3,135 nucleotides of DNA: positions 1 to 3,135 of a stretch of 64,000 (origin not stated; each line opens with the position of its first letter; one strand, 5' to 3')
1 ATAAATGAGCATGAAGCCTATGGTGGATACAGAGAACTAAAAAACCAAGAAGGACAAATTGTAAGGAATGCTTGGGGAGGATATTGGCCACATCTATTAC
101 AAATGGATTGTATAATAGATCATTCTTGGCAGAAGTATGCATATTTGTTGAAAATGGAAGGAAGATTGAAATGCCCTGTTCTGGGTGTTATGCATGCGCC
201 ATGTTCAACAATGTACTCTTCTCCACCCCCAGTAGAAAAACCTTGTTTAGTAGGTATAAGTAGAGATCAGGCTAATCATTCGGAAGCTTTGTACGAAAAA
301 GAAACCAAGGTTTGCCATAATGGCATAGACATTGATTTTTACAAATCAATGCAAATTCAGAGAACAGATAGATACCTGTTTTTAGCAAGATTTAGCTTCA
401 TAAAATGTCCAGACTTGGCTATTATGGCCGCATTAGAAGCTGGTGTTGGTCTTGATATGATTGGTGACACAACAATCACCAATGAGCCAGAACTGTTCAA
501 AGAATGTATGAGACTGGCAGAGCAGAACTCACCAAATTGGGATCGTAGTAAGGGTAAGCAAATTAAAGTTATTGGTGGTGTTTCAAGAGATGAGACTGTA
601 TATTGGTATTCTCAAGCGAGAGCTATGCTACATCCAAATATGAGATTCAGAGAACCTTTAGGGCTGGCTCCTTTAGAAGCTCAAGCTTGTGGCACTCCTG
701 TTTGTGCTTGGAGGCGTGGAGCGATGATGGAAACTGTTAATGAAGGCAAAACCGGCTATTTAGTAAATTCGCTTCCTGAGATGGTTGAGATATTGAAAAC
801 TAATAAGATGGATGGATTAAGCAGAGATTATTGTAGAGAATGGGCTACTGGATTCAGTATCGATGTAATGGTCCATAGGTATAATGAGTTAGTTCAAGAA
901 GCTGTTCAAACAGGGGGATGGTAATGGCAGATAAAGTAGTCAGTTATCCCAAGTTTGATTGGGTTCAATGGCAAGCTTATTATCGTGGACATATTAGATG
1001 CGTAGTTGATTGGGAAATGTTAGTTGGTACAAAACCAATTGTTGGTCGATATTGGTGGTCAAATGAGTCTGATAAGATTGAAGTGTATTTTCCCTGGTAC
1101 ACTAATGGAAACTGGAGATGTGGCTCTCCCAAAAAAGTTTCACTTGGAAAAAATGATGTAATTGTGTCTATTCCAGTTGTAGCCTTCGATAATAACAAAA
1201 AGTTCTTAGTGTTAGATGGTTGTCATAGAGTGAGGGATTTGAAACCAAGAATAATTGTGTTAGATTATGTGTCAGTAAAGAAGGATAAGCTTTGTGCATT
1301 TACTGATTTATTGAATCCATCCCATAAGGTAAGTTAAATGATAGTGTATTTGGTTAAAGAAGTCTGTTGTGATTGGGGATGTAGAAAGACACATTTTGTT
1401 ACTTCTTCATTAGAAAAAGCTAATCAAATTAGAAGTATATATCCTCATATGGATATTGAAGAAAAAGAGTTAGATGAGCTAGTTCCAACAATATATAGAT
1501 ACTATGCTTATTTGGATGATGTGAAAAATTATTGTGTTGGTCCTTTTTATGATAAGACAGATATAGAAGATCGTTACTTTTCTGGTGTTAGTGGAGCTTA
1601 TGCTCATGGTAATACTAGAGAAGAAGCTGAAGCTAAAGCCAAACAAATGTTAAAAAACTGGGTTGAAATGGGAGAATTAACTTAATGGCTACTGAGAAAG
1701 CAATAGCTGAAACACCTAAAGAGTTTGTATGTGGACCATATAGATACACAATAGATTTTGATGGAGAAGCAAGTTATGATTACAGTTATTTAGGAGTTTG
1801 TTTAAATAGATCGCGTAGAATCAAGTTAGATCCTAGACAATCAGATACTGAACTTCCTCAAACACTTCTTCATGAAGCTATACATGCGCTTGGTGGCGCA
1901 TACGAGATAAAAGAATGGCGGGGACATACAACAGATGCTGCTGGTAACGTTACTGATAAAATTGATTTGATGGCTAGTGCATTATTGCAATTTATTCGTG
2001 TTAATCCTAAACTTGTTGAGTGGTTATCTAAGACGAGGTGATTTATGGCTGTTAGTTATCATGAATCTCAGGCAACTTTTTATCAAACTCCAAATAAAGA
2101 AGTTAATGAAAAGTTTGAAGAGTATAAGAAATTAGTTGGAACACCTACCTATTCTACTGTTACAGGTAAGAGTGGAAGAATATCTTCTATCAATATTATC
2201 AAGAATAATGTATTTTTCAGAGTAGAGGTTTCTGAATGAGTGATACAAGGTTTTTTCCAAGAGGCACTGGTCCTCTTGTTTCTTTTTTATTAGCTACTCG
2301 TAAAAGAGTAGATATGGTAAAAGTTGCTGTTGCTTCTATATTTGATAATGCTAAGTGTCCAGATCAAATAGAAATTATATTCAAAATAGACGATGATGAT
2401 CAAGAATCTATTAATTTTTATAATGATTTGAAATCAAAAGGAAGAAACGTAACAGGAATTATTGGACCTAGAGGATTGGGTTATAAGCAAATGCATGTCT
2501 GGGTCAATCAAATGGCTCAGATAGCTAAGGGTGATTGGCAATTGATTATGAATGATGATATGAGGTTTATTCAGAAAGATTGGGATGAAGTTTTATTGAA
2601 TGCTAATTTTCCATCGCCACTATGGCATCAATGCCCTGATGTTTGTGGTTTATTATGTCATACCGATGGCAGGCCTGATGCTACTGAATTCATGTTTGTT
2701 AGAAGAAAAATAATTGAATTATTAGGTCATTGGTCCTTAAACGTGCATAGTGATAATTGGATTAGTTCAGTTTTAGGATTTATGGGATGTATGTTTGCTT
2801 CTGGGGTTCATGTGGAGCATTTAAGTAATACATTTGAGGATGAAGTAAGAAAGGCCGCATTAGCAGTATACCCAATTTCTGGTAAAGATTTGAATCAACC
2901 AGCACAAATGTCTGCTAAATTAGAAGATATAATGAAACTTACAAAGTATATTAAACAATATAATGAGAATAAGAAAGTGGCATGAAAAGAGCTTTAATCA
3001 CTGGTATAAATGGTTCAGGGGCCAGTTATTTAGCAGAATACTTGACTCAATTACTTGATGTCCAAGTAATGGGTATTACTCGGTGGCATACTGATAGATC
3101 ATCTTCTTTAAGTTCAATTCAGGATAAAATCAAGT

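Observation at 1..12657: Large phage-borne nucleotide-sugar synthesis and glycosylation island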

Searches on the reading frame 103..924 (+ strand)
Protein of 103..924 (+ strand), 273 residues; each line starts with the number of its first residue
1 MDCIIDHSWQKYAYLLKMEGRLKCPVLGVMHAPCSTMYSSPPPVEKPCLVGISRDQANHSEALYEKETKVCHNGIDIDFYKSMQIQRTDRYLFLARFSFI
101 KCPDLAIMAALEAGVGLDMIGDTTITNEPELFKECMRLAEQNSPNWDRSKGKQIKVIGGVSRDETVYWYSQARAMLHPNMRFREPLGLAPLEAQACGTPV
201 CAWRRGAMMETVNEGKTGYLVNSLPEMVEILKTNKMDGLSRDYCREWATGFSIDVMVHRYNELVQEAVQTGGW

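Call 5: search_protein_families(library=pfam, proteins=[window:103-924:+], max_evalue=0.01)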
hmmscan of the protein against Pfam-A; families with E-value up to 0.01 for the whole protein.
window:103-924:+ (273 aa): 3 families
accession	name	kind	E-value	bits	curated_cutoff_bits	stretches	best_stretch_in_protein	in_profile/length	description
PF00534.26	Glycos_transf_1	-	5.2e-15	55.8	26.4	1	149-222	70-141/172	Glycosyl transferases group 1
PF13692.12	Glyco_trans_1_4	-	1.1e-11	45.7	27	1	151-223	56-128/142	Glycosyl transferases group 1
PF13524.12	Glyco_trans_1_2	-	0.00024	21.5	25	1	145-233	23-110/144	Glycosyl transferase-like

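Call 24: search_protein_families(library=ncbifam, proteins=[window:103-924:+], max_evalue=0.001)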
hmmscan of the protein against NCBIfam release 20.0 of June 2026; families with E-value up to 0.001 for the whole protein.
window:103-924:+ (273 aa): 14 families
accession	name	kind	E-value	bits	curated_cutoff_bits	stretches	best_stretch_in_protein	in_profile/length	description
TIGR03449.1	mycothiol_MshA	equivalog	9.7e-11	41.2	462.5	1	153-224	285-354/406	D-inositol-3-phosphate glycosyltransferase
TIGR02149.1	glgA_Coryne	subfamily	1.9e-10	40.5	302.4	1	66-222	169-332/391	glycogen synthase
NF041876.1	EPS_EpsE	equivalog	1.2e-08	34.7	400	1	151-223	275-345/389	exopolysaccharide biosynthesis GT4 family glycosyltransferase EpsE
TIGR03999.1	thiol_BshA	equivalog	5.2e-08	32.2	273.7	1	173-268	274-374/375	N-acetyl-alpha-D-glucosaminyl L-malate synthase BshA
NF012028.0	PRK15484.1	subfamily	3.9e-07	29.5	618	1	148-222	253-326/380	lipopolysaccharide N-acetylglucosaminyltransferase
NF053787.1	GlcN_PG_synth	equivalog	1.1e-06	27.7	480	1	156-223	245-310/361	N-acetylglucosaminyl phosphatidylglycerol synthase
TIGR04047.1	MSMEG_0565_glyc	hypoth_equivalog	1.9e-06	27.2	259.85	1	144-216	250-319/373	MSMEG_0565 family glycosyltransferase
TIGR02472.1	sucr_P_syn_N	equivalog_domain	1.2e-05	24.3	576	1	166-248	333-414/439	sucrose-phosphate synthase, putative, glycosyltransferase domain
TIGR03088.1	stp2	hypoth_equivalog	2e-05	23.8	409.05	1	190-266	289-372/374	TIGR03088 family PEP-CTERM/XrtA system glycosyltransferase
NF041010.1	glycosy_Agl16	equivalog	4.1e-05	22.6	575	1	66-235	156-319/352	glycosylation protein Agl16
NF011726.0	PRK15179.1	equivalog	0.00032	19.1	733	1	158-259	579-686/694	Vi polysaccharide biosynthesis protein TviE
NF007326.0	PRK09814.2-3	equivalog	0.0005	19.3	420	1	195-233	272-310/349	beta-1,6-galactofuranosyltransferase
NF001901.0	PRK00654.1-5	equivalog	0.00057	18.5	649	1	152-223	371-440/502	glycogen synthase GlgA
TIGR04063.1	stp3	hypoth_equivalog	0.00097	18.1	442.05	0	150-223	268-344/397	TIGR04063 family PEP-CTERM/XrtA system glycosyltransferase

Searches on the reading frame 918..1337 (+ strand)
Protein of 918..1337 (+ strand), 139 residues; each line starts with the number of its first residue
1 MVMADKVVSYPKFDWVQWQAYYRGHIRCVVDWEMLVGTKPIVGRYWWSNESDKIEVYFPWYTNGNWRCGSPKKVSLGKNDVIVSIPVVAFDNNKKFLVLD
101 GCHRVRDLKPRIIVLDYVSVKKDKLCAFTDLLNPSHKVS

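Call 5: search_protein_families(library=pfam, proteins=[window:918-1337:+], max_evalue=0.01)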
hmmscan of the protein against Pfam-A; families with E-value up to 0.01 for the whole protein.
window:918-1337:+ (139 aa): 0 families

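Call 62: search_protein_families(library=phrogs, proteins=[window:918-1337:+], max_evalue=0.01)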
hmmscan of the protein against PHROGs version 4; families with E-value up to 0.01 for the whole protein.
window:918-1337:+ (139 aa): 0 families

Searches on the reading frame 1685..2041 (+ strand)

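Call 6: search_protein_families(library=pfam, proteins=[window:1685-2041:+], max_evalue=0.01)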
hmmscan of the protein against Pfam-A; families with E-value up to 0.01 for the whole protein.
window:1685-2041:+ (118 aa): 2 families
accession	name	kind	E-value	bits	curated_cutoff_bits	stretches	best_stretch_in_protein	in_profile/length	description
PF10263.15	SprT-like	-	0.00083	19.6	25.6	1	34-81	31-84/108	SprT-like family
PF20573.4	DUF6782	-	0.0057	16.4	27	1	36-68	69-101/241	Putative metallopeptidase family (DUF6782)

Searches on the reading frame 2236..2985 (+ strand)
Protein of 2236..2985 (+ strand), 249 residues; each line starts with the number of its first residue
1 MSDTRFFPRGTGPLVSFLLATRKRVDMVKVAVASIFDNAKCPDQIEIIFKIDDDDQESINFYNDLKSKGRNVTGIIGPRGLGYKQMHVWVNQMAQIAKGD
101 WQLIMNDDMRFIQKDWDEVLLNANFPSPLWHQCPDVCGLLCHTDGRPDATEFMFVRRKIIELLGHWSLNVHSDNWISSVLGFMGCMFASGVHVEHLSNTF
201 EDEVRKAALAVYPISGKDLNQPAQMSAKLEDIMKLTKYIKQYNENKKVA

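Call 5: search_protein_families(library=pfam, proteins=[window:2236-2985:+], max_evalue=0.01)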
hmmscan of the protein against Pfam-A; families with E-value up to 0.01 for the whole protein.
window:2236-2985:+ (249 aa): 1 family
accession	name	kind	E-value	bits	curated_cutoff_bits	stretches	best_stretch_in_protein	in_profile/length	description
PF00535.33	Glycos_transf_2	-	0.0013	19.2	23.3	1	17-122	2-101/168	Glycosyl transferase family 2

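Call 15: find_encoding_contigs(protein=window:2236-2985:+, flank=10000, max_places=6)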
Protein window:2236-2985:+ (249 aa): no gene with exactly this product is on record in the collection.

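Call 24: search_protein_families(library=ncbifam, proteins=[window:2236-2985:+], max_evalue=0.001)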
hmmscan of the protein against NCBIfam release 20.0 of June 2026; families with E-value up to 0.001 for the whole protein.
window:2236-2985:+ (249 aa): 0 families

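Call 62: search_protein_families(library=phrogs, proteins=[window:2236-2985:+], max_evalue=0.01)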
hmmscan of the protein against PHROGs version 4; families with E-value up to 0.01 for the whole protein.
window:2236-2985:+ (249 aa): 1 family
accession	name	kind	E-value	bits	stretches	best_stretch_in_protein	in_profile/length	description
phrog_14945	-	moron, auxiliary metabolic gene and host takeover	2.4e-06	28.2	1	16-196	7-172/218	glycosyltransferase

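Call 67: find_homologous_proteins(query=window:2236-2985:+, max_evalue=0.001)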
Query window:2236-2985:+ (249 aa): 10 proteins with E <= 0.001 among 217 candidates.
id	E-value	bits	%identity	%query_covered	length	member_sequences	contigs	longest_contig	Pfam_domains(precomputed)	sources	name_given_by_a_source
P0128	1.6e-169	580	100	100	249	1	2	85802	-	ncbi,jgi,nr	ncbi:hypothetical protein C4577_01820 [Candidatus Parcubacteria bacterium]|nr:MAG: hypothetical prot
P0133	1.2e-109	384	65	99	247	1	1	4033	-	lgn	-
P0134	5.0e-83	296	56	96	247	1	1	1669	-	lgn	-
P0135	1.2e-63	233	48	95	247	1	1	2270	-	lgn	-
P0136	9.4e-63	230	47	96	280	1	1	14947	-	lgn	-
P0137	1.6e-54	203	44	99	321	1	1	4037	-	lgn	-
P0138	6.4e-51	191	41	98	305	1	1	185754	PF00535.33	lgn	-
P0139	5.2e-48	182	40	95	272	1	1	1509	-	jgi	jgi:hypothetical protein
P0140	2.0e-41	160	38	94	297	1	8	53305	PF00535.33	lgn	-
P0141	3.4e-9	55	29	73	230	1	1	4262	-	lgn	-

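Call 68: find_encoding_contigs(protein=P0138, flank=10000, max_places=2)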
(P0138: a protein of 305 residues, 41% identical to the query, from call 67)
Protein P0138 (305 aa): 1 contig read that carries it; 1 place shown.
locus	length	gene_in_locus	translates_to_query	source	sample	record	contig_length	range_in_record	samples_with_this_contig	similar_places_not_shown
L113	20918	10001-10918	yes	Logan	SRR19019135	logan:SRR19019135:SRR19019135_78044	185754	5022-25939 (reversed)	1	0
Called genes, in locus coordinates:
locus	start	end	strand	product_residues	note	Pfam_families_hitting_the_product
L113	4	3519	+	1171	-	-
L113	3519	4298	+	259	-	-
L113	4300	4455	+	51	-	-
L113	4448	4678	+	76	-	-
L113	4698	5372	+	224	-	-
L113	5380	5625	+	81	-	-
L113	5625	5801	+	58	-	-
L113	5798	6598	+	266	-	-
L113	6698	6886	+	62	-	-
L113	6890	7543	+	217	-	-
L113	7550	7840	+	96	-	-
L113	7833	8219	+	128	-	-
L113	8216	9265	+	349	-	PF13439:Glyco_transf_4, PF00534:Glycos_transf_1, PF13692:Glyco_trans_1_4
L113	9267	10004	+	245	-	PF00535:Glycos_transf_2 (weak)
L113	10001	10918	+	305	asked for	PF00535:Glycos_transf_2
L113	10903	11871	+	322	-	PF01370:Epimerase, PF04321:RmlD_sub_bind, PF16363:GDP_Man_Dehyd, PF01073:3Beta_HSD, PF02719:Polysacc_synt_2 (weak), PF07993:NAD_binding_4 (faint)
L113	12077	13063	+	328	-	PF00288:GHMP_kinases_N, PF08544:GHMP_kinases_C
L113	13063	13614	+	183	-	-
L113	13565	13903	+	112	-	-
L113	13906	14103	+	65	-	-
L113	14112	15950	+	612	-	PF00456:Transketolase_N, PF13292:DXP_synthase_N (faint), PF02779:Transket_pyr, PF02780:Transketolase_C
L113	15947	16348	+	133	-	-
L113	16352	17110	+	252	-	PF05050:Methyltransf_21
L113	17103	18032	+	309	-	PF01073:3Beta_HSD, PF01370:Epimerase, PF04321:RmlD_sub_bind, PF05368:NmrA (weak), PF16363:GDP_Man_Dehyd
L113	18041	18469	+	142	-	-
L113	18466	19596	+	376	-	PF01041:DegT_DnrJ_EryC1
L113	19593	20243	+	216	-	PF00483:NTP_transferase, PF12804:NTP_transf_3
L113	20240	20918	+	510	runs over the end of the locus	PF02310:B12-binding, PF04055:Radical_SAM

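Call 69: find_encoding_contigs(protein=P0136, flank=10000, max_places=2)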
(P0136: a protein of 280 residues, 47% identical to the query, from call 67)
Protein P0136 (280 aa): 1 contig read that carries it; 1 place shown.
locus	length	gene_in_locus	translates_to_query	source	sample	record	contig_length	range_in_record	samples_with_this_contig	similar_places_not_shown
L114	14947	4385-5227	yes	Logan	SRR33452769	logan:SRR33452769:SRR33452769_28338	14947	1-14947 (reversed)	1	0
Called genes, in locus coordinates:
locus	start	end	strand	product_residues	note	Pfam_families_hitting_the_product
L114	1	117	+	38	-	?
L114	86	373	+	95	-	-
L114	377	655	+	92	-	-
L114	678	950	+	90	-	-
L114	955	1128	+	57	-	-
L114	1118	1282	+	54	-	-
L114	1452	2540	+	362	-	PF13439:Glyco_transf_4, PF00534:Glycos_transf_1, PF13692:Glyco_trans_1_4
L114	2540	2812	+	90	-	-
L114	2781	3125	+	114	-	-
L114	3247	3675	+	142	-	-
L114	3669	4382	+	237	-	PF05050:Methyltransf_21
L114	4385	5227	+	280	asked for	-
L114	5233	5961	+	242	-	-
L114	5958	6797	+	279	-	-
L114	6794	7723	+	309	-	PF01370:Epimerase, PF02719:Polysacc_synt_2 (weak), PF16363:GDP_Man_Dehyd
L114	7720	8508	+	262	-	PF13292:DXP_synthase_N, PF00456:Transketolase_N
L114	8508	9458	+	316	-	PF02779:Transket_pyr, PF02780:Transketolase_C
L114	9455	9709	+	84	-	-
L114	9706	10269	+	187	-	PF13392:HNH_3 (weak)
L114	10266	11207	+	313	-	PF01073:3Beta_HSD, PF01370:Epimerase, PF02719:Polysacc_synt_2 (weak), PF04321:RmlD_sub_bind, PF16363:GDP_Man_Dehyd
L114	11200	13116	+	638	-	PF02310:B12-binding (weak), PF04055:Radical_SAM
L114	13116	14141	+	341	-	PF01266:DAO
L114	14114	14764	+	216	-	PF00106:adh_short, PF13561:adh_short_C2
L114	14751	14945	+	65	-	?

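Call 72: search_protein_families(library=phrogs, proteins=[L113:4-3519:+, L113:3519-4298:+, L113:4698-5372:+, L113:5798-6598:+, L113:6890-7543:+, L113:7833-8219:+, L113:13063-13614:+, L113:18041-18469:+, L114:5233-5961:+, L114:5958-6797:+], max_evalue=0.001)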
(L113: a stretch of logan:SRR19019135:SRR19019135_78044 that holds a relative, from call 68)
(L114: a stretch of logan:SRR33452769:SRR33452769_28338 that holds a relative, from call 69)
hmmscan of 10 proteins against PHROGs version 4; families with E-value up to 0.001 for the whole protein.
L113:4-3519:+ (1171 aa): 4 families
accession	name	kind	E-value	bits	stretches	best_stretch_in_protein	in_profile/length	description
phrog_892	-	tail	8.4e-39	134.7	4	390-461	344-415/782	tail fiber protein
phrog_13518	-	unknown function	2.1e-37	129.7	3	17-255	172-403/1230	-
phrog_32822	-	head and packaging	1.9e-15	56.7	2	262-450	935-1125/1548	virion structural protein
phrog_28766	-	tail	5e-14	52.5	2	378-473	123-218/472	tail fiber protein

L113:3519-4298:+ (259 aa): 0 families

L113:4698-5372:+ (224 aa): 0 families

L113:5798-6598:+ (266 aa): 0 families

L113:6890-7543:+ (217 aa): 2 families
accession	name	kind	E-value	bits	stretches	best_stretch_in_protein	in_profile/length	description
phrog_1574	-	unknown function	4.8e-12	47.1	1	64-201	84-232/240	-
phrog_34859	-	moron, auxiliary metabolic gene and host takeover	6e-07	30.3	1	89-198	98-213/247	glycosyltransferase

L113:7833-8219:+ (128 aa): 3 families
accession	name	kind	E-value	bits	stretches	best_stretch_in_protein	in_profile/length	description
phrog_2428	-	unknown function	2.1e-15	57.9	1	30-124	37-127/131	-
phrog_22140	-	unknown function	2.9e-05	24.7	1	58-111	161-212/230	-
phrog_23843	-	unknown function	0.00023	21.9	1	65-110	136-181/200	-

L113:13063-13614:+ (183 aa): 0 families

L113:18041-18469:+ (142 aa): 0 families

L114:5233-5961:+ (242 aa): 0 families

L114:5958-6797:+ (279 aa): 0 families
